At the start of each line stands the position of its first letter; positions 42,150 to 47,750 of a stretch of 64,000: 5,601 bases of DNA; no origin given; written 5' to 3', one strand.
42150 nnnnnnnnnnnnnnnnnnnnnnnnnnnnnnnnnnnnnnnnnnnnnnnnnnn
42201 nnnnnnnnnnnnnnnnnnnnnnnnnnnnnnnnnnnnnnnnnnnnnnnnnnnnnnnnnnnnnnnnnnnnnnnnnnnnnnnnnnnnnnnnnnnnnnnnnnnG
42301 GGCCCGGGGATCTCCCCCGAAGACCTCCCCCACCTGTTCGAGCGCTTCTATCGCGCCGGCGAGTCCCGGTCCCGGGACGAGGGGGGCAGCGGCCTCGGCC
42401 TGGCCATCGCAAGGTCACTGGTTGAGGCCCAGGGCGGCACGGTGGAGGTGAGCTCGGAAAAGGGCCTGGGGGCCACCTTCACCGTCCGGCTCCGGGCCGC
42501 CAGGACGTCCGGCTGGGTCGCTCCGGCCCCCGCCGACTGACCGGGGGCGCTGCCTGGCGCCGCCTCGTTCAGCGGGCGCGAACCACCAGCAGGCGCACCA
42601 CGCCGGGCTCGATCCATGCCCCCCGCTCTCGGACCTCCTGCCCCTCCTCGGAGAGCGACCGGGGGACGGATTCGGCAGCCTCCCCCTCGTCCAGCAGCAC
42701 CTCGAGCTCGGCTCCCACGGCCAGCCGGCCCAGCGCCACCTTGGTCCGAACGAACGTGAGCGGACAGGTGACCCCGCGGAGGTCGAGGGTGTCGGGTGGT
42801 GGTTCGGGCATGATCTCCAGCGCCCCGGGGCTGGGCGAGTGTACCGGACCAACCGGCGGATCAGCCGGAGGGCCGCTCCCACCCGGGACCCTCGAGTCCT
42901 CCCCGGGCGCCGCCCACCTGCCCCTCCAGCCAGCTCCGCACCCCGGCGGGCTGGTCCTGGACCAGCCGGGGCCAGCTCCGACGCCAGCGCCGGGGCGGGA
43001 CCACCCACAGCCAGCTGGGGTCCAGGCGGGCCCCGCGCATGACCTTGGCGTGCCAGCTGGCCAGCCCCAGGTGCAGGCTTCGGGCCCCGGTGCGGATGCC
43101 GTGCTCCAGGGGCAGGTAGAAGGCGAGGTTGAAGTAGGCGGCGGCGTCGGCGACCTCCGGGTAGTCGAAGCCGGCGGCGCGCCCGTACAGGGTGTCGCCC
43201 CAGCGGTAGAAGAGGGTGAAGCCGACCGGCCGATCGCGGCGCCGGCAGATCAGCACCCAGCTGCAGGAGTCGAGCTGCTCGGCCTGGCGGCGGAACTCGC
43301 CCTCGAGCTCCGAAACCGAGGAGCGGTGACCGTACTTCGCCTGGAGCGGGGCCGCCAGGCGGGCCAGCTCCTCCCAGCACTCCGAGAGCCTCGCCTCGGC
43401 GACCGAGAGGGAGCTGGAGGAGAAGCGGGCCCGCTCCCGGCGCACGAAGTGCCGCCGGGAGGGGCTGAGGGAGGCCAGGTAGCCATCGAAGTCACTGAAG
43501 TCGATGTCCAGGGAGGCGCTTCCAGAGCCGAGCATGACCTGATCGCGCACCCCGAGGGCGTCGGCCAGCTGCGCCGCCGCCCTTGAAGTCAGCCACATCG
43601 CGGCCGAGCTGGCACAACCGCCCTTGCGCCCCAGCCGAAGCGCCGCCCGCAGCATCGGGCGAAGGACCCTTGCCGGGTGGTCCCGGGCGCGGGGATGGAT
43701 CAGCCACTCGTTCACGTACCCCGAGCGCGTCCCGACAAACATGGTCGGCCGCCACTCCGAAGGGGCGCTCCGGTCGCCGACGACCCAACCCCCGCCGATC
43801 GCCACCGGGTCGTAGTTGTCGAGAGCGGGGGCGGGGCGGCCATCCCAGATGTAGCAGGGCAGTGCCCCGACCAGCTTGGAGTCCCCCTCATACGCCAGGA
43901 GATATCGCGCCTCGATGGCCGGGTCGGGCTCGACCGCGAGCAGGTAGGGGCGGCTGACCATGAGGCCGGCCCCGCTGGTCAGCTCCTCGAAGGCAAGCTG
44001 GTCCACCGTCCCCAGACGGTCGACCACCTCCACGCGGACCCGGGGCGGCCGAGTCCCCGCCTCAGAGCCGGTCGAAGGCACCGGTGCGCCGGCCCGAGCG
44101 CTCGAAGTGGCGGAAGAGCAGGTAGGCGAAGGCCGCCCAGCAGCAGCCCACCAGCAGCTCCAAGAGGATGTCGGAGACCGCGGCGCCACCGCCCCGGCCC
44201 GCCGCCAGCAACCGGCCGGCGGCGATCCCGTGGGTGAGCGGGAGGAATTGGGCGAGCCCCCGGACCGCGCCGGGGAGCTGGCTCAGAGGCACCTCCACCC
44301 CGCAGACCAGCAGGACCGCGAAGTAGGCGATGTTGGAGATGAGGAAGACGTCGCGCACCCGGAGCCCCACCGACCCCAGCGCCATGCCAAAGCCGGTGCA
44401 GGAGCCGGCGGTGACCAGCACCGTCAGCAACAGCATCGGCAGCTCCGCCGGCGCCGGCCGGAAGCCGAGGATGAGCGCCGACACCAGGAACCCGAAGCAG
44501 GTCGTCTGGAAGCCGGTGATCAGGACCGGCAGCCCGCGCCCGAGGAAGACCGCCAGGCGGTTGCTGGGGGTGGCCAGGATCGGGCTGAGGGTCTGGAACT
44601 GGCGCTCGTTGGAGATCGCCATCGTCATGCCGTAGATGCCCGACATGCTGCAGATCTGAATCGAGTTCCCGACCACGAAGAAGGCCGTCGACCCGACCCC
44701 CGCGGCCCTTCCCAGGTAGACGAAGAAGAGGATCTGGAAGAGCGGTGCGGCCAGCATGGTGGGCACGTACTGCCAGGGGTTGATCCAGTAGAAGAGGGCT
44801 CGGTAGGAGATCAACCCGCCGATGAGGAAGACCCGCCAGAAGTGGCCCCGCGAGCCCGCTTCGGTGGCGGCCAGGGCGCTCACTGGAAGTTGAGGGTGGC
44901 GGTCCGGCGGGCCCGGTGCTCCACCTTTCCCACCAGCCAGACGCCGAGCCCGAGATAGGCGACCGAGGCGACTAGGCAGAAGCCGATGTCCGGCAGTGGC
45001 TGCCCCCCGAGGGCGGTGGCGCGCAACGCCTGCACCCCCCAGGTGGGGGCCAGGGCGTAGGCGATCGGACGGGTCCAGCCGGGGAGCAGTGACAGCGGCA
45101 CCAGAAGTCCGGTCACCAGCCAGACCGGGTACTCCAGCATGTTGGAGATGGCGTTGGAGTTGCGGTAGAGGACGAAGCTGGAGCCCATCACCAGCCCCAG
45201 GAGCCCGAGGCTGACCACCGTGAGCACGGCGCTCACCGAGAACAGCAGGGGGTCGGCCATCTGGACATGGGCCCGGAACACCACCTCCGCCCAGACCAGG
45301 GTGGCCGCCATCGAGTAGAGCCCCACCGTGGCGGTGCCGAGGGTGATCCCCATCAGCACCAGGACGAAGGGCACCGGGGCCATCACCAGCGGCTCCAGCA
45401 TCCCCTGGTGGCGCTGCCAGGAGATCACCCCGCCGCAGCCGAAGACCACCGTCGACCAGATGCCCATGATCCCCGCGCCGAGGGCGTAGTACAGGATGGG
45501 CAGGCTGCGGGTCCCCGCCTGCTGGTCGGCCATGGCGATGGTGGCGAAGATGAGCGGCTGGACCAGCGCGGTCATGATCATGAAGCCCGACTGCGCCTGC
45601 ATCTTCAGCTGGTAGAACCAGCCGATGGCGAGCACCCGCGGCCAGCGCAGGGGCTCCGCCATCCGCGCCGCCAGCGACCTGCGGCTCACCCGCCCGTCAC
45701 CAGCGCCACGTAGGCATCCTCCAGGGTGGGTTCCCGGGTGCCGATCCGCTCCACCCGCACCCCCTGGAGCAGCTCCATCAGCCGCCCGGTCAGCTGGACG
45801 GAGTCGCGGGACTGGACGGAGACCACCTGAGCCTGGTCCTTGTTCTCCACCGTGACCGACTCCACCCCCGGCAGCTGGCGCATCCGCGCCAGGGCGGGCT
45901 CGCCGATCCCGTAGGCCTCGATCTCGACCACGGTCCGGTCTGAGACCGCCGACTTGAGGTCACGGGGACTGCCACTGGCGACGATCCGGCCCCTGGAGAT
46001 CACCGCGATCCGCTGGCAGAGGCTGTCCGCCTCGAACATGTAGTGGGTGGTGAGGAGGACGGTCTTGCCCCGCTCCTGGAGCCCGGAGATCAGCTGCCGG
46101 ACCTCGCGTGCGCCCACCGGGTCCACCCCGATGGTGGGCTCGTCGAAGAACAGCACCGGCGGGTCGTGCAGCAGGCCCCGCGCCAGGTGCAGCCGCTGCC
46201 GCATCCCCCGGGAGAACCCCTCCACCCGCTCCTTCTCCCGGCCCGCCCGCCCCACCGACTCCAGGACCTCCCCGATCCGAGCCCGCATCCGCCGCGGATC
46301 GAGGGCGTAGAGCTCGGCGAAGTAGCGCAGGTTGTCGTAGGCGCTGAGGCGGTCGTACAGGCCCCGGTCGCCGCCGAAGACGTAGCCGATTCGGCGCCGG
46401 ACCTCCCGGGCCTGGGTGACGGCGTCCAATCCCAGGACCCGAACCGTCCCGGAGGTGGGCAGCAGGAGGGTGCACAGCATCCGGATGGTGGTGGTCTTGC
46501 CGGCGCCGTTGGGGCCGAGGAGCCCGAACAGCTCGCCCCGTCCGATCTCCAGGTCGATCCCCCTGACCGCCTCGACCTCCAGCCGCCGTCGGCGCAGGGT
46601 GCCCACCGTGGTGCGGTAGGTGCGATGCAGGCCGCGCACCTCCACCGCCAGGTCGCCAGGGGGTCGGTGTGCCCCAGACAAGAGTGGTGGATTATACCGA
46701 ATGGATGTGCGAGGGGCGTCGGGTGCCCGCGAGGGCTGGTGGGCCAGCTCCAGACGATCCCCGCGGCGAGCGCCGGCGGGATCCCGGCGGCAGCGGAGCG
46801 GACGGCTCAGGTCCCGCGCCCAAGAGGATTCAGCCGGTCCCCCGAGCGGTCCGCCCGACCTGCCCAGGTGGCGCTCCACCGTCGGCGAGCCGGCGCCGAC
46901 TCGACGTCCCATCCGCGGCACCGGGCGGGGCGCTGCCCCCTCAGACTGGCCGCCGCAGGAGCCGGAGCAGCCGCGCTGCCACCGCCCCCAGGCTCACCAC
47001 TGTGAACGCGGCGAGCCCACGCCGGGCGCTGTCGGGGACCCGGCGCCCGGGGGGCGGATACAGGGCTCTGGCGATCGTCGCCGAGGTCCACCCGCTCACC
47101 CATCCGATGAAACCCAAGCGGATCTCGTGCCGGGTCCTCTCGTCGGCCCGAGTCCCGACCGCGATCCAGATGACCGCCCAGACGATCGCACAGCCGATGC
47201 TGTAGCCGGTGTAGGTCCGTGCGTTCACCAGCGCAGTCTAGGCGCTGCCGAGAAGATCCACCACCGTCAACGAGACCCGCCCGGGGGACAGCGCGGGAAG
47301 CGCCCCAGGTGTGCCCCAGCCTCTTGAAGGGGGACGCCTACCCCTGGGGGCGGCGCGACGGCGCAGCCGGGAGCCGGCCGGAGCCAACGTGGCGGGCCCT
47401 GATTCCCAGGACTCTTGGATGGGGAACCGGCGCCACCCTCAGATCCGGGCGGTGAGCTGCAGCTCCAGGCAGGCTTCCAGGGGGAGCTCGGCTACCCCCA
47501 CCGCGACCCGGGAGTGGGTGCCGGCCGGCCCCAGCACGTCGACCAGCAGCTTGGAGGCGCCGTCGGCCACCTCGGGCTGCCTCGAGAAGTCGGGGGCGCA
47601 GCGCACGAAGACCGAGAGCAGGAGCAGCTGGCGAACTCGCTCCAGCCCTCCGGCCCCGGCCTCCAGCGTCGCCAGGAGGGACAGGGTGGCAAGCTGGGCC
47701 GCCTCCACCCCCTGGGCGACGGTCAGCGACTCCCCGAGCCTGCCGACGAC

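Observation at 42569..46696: ABC-2 exporter operon (ATPase + two permeases) continuing into a FemAB-like GNAT and a TusA-like protein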

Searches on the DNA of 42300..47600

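Call 29: search_rna_families(source=window, start=42300, end=47600, threshold=evalue, max_evalue=1)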
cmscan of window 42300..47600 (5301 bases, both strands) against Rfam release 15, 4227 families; matches with E-value up to 1: 1.
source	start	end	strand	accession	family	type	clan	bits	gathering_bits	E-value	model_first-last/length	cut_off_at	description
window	45512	45666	-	RF02656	sot0042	Gene; sRNA;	-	16.2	88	0.6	1-174/174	no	Sense overlapping transcript RNA 0042 (sot)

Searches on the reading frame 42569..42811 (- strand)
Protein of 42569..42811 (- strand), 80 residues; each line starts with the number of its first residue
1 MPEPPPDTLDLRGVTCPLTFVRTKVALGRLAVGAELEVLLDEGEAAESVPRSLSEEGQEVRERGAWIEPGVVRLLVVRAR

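Call 3: search_protein_families(library=pfam, proteins=[window:42569-42811:-], max_evalue=0.01)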
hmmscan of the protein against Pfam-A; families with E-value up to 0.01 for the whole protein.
window:42569-42811:- (80 aa): 1 family
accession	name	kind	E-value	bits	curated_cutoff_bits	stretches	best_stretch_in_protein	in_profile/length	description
PF01206.22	TusA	-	1.1e-15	57.7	28.6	1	8-76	2-68/70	Sulfurtransferase TusA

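Call 4: search_protein_families(library=ncbifam, proteins=[window:42569-42811:-], max_evalue=0.01)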
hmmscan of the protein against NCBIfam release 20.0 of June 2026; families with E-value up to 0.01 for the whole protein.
window:42569-42811:- (80 aa): 3 families
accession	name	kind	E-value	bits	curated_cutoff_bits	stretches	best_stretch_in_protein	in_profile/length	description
NF008242.0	PRK11018.1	equivalog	6.1e-07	29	79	1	8-61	10-63/78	sulfurtransferase-like selenium metabolism protein YedF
NF041048.1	TusA_like_YeeD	exception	3.3e-06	26.7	147.5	1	9-61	4-56/72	thiosulfate utilization sulfurtransferase TsuB/YeeD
TIGR03527.1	selenium_YedF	equivalog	0.00013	21.9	110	1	9-61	1-53/194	sulfurtransferase-like selenium metabolism protein YedF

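Call 68: search_protein_families(library=padloc, proteins=[window:42569-42811:-], max_evalue=0.001)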
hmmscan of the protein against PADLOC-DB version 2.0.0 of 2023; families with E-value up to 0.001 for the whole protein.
window:42569-42811:- (80 aa): 0 families
